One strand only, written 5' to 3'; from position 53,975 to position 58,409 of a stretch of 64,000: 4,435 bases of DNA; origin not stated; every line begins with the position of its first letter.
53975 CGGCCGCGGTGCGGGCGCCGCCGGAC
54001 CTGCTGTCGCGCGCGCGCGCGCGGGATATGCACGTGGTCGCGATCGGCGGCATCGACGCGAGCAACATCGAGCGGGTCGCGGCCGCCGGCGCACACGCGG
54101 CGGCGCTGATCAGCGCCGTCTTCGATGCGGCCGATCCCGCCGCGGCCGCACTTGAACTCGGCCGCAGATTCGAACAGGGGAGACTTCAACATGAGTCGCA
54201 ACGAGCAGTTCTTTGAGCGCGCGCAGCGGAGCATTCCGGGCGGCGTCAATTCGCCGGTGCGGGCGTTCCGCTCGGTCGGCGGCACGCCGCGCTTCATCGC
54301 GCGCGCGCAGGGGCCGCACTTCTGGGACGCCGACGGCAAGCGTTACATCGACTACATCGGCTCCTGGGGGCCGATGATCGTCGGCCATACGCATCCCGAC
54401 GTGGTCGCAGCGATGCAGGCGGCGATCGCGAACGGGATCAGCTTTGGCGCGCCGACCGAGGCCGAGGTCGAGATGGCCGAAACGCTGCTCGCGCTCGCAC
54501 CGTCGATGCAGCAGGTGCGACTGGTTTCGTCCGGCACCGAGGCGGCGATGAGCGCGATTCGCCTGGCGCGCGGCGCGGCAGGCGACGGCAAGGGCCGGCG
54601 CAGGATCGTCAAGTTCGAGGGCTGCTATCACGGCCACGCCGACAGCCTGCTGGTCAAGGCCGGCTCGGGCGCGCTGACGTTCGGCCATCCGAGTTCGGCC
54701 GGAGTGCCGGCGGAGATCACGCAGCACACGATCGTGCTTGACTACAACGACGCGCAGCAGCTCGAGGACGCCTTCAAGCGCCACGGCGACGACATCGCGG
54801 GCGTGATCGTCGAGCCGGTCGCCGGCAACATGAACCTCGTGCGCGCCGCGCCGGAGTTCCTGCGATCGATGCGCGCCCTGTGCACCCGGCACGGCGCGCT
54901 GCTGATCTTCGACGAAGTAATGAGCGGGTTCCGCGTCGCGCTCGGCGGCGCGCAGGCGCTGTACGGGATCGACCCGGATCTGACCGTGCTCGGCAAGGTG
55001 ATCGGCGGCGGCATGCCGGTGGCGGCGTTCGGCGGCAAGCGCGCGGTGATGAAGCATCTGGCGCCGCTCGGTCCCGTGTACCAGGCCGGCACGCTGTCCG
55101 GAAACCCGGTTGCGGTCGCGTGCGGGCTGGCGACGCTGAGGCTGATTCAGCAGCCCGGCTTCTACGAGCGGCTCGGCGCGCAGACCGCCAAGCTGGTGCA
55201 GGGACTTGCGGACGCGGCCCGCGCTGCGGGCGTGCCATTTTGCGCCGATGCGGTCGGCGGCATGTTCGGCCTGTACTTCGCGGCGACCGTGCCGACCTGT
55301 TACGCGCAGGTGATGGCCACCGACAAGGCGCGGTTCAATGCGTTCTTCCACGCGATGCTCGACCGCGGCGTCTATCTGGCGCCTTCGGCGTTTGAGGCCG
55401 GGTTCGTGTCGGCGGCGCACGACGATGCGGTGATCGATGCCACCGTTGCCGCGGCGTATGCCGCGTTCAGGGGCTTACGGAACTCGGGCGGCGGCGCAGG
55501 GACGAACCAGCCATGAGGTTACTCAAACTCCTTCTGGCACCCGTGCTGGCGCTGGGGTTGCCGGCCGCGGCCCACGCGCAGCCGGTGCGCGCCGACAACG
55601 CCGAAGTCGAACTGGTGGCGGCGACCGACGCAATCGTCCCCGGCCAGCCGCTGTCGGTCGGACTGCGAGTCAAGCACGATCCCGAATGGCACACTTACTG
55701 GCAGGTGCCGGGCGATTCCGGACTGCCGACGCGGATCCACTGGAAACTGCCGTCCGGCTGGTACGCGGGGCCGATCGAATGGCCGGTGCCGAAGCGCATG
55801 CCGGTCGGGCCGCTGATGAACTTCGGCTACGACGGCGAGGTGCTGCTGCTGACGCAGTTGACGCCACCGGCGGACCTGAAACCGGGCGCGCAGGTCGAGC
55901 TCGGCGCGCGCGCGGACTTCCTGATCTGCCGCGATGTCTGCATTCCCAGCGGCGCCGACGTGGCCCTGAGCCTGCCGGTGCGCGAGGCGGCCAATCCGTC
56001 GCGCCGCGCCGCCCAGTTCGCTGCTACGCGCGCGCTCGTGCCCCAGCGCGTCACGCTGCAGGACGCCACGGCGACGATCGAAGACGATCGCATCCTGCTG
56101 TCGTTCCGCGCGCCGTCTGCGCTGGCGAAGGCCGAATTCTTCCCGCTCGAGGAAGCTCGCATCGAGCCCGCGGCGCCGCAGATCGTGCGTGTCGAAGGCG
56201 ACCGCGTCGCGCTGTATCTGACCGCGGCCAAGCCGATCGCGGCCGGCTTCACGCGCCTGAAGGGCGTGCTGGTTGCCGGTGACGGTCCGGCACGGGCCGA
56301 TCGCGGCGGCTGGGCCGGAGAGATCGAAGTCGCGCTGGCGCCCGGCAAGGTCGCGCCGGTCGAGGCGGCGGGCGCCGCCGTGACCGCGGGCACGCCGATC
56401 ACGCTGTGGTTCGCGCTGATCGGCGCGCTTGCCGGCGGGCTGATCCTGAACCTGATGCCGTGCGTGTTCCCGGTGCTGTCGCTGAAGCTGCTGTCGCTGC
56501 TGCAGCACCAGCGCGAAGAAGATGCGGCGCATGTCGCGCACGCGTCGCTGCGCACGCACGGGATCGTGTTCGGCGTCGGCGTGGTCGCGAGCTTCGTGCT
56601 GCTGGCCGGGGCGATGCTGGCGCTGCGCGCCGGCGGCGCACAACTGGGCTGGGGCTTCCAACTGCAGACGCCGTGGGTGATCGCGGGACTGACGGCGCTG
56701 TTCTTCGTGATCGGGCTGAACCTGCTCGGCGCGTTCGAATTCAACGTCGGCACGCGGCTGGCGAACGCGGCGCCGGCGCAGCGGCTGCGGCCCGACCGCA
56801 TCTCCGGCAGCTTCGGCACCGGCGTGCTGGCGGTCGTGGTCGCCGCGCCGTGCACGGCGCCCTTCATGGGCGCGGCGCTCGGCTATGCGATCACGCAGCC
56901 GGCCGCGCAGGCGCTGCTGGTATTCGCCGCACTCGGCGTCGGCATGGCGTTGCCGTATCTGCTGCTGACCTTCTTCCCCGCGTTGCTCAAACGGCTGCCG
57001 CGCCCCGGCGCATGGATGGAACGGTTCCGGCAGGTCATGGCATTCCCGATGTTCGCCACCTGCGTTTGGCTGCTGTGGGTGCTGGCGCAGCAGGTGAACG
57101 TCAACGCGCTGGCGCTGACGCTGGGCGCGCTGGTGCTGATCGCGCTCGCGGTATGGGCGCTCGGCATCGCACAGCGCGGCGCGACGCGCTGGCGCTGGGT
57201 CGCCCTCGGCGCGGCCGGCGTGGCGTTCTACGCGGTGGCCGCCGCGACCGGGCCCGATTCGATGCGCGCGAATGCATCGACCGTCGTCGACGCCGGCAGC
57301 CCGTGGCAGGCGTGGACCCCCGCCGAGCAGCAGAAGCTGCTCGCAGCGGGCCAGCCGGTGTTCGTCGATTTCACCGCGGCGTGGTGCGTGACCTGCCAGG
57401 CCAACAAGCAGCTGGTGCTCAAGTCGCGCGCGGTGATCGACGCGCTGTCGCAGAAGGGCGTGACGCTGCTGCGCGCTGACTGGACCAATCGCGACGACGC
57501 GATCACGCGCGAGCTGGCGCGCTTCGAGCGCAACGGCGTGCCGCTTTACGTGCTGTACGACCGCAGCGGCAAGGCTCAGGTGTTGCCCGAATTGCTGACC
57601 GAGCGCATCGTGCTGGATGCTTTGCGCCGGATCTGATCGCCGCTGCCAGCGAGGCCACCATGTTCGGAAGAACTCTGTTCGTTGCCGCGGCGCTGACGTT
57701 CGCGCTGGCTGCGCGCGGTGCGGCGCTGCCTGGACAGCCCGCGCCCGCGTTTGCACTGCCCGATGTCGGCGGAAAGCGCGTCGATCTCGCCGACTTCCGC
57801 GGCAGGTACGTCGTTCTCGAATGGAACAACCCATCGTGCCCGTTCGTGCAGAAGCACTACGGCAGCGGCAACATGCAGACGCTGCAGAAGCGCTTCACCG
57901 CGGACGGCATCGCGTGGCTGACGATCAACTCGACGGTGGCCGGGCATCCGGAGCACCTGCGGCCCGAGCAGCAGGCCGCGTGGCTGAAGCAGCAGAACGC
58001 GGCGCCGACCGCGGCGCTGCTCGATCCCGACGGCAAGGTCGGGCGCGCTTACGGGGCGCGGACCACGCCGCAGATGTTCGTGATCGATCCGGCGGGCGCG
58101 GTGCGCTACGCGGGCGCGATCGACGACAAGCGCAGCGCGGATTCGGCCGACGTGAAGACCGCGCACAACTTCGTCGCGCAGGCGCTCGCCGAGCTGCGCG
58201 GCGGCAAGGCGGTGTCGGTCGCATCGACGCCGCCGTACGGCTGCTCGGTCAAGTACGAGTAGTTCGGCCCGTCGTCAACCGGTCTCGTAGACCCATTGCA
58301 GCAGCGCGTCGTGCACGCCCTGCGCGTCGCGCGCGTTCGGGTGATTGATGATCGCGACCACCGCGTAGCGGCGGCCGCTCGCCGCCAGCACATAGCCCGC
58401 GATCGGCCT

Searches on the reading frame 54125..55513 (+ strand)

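Call 73: search_protein_families(library=pfam, proteins=[window:54125-55513:+], max_evalue=0.00001)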
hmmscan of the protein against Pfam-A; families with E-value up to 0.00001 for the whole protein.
window:54125-55513:+ (463 aa): 1 family
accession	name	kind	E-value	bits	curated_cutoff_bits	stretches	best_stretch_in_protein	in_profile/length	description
PF00202.27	Aminotran_3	-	7.8e-76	255.8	30.5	1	54-420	9-373/403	Aminotransferase class-III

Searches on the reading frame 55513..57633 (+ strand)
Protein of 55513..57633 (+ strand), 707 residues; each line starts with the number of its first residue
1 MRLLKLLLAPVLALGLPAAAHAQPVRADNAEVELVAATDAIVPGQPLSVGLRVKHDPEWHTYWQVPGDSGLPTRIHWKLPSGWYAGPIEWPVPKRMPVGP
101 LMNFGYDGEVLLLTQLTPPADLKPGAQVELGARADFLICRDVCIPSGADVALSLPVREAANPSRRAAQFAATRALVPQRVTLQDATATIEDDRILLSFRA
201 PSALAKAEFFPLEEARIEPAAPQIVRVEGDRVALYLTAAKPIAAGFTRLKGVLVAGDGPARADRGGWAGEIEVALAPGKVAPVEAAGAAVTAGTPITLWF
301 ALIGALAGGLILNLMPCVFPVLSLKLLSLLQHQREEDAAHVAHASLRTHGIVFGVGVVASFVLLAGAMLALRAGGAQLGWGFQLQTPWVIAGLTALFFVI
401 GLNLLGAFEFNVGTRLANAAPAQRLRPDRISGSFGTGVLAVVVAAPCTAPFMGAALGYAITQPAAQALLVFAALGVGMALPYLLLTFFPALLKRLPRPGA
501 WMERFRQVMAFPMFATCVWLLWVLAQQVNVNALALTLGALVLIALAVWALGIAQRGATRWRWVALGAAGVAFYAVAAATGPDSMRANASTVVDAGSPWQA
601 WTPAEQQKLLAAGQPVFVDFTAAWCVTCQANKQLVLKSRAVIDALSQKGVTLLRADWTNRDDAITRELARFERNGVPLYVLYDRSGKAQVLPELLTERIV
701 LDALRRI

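Call 73: search_protein_families(library=pfam, proteins=[window:55513-57633:+], max_evalue=0.00001)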
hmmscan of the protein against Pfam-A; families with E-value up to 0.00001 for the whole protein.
window:55513-57633:+ (707 aa): 3 families
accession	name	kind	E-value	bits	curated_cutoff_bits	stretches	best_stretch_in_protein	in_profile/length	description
PF02683.22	DsbD_TM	-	1.8e-20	73.6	27.1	1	299-521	2-215/219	Cytochrome C biogenesis protein transmembrane domain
PF13899.12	Thioredoxin_7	-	7.1e-19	68.2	27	1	598-683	2-82/83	Thioredoxin-like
PF11412.14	DsbD_N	-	2.7e-17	63.3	25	1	32-151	2-115/119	Thiol:disulfide interchange protein DsbD, N-terminal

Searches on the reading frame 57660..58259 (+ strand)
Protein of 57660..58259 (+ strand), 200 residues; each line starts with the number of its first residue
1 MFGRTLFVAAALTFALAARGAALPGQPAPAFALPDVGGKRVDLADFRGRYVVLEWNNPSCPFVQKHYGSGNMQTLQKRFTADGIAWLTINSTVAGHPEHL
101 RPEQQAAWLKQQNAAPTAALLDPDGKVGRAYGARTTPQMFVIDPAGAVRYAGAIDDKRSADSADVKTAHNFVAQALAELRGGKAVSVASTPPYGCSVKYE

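Call 73: search_protein_families(library=pfam, proteins=[window:57660-58259:+], max_evalue=0.00001)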
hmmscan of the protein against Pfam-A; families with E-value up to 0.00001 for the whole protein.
window:57660-58259:+ (200 aa): 2 families
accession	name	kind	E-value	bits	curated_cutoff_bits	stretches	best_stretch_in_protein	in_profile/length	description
PF00578.27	AhpC-TSA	-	2e-18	66.9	26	1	24-150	1-123/124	AhpC/TSA family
PF08534.16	Redoxin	-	5.5e-14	52.6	26.6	1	24-166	2-145/148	Redoxin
